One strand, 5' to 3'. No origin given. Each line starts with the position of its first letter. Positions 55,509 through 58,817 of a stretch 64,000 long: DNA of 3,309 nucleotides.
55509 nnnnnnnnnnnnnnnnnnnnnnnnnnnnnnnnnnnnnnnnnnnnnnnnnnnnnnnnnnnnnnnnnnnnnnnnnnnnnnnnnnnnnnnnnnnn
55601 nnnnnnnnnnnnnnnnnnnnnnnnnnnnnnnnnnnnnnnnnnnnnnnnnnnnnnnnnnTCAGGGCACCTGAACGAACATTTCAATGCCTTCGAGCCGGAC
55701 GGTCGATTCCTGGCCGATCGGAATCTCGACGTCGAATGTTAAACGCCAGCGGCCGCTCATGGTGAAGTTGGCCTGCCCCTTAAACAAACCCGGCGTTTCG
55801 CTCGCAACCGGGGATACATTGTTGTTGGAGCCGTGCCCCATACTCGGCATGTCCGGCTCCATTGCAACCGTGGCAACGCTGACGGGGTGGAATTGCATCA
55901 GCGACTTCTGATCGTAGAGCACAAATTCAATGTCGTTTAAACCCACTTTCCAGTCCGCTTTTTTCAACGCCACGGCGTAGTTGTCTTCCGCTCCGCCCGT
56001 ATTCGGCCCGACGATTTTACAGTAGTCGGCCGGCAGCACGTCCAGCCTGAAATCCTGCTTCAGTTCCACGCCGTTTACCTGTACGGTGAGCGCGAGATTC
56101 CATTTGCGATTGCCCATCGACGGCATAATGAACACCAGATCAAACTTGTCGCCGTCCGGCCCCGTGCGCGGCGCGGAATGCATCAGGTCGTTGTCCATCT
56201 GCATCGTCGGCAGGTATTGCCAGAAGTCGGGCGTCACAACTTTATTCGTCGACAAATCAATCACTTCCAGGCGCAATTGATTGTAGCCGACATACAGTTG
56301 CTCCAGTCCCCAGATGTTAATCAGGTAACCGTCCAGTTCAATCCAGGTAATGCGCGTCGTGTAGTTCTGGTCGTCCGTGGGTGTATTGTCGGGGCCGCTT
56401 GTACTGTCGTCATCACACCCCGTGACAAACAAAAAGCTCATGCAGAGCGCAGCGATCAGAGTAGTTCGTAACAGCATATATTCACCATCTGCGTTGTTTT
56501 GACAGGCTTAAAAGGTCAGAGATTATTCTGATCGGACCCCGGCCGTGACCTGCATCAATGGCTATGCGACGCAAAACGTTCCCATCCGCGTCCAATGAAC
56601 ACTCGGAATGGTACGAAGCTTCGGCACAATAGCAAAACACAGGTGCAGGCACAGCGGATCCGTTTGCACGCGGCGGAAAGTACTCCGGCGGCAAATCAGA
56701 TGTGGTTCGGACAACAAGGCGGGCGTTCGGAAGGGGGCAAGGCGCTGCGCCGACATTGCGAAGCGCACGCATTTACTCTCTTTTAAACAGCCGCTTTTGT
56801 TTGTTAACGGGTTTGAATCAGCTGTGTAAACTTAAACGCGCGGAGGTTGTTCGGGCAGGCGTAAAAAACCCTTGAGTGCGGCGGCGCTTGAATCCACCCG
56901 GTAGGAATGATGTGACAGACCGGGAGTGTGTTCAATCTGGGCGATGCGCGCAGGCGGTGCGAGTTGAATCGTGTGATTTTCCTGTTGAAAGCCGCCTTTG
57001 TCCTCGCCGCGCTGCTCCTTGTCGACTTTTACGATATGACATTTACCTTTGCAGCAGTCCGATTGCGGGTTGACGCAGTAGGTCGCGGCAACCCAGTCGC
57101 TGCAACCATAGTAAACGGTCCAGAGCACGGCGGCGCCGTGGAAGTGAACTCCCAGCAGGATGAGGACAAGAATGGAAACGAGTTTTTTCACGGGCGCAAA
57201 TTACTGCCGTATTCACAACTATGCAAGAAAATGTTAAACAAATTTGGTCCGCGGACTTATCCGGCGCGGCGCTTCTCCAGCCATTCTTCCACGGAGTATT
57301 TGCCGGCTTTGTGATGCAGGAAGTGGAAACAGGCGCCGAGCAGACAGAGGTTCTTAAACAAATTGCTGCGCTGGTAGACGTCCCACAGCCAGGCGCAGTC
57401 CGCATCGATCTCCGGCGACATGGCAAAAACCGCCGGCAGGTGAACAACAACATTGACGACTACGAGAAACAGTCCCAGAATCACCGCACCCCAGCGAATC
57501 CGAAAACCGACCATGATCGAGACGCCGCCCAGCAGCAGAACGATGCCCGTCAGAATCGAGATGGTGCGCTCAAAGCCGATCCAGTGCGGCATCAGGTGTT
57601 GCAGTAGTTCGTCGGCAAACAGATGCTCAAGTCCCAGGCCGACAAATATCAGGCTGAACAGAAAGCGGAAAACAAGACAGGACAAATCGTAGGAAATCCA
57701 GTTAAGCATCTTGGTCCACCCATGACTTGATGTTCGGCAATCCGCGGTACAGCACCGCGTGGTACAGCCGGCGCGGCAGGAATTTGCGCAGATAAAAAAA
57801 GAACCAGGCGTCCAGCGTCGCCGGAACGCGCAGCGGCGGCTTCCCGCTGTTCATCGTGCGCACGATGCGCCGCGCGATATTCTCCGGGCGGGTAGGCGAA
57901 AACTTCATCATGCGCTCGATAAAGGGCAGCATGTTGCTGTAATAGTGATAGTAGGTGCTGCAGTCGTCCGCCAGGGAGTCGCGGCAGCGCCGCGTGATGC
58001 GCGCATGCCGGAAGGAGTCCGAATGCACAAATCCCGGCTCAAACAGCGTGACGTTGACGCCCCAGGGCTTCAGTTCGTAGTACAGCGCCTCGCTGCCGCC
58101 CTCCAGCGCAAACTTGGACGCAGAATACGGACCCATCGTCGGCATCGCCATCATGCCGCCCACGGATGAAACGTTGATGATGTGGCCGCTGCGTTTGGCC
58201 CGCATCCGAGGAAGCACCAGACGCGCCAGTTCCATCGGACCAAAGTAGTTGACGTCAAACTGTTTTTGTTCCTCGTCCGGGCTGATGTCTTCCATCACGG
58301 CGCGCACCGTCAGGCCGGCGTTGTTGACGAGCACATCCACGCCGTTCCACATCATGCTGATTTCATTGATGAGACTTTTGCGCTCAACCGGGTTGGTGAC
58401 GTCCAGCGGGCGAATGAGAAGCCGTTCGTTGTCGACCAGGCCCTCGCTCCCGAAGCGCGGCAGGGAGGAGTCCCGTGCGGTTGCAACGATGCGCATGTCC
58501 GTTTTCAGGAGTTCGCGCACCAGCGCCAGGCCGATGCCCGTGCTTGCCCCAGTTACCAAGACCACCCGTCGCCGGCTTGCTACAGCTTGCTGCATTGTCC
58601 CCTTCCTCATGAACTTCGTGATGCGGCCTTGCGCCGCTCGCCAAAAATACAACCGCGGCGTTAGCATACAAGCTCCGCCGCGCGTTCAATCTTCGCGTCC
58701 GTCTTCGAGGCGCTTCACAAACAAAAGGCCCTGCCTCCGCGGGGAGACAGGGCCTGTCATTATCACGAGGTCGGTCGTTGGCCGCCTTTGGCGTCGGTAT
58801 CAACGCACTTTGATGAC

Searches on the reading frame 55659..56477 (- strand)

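Call 38: search_protein_families(library=pfam, proteins=[window:55659-56477:-], max_evalue=0.01)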
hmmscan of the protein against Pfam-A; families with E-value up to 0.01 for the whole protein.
window:55659-56477:- (272 aa): 1 family
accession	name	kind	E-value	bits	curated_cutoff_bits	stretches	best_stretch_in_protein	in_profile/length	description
PF13115.11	YtkA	-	1.5e-10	42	25.9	1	165-247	5-83/85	YtkA-like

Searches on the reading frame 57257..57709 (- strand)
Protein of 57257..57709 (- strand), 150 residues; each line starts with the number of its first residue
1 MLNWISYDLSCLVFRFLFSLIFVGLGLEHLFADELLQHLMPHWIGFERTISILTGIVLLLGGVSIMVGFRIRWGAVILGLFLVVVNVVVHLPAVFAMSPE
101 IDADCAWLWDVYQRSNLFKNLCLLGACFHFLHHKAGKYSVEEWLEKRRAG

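Call 93: search_protein_families(library=pfam, proteins=[window:57257-57709:-], max_evalue=0.001)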
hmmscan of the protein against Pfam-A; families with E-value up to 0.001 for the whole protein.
window:57257-57709:- (150 aa): 2 families
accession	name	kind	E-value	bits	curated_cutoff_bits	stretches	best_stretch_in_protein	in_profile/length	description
PF07681.17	DoxX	-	1.8e-06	28.9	23.6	1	11-90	2-84/85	DoxX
PF13564.11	DoxX_2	-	0.00043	20.8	26.3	1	16-91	4-82/103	DoxX-like family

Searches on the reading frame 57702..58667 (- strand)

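Call 38: search_protein_families(library=pfam, proteins=[window:57702-58667:-], max_evalue=0.01)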
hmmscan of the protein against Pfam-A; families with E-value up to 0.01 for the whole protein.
window:57702-58667:- (321 aa): 7 families
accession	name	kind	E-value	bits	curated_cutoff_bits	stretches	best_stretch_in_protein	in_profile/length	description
PF00106.31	adh_short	-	8.7e-47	159.6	26.6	1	34-222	1-190/195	short chain dehydrogenase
PF13561.12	adh_short_C2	-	5.5e-28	98.6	27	1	40-222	1-184/236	Enoyl-(Acyl carrier protein) reductase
PF08659.16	KR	-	2.5e-07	31.2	22.6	1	36-188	3-156/180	KR domain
PF01370.27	Epimerase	-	0.00038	20.4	20.9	1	36-188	1-149/240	NAD dependent epimerase/dehydratase family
PF04321.23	RmlD_sub_bind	-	0.0015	18.1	27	1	36-150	3-88/287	RmlD substrate binding domain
PF13460.12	NAD_binding_10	-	0.0047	17.3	27.2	1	40-172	1-102/184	NAD(P)H-binding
PF12242.14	Eno-Rase_NADH_b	-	0.0088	16.2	23.4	0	22-48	29-55/79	NAD(P)H binding domain of trans-2-enoyl-CoA reductase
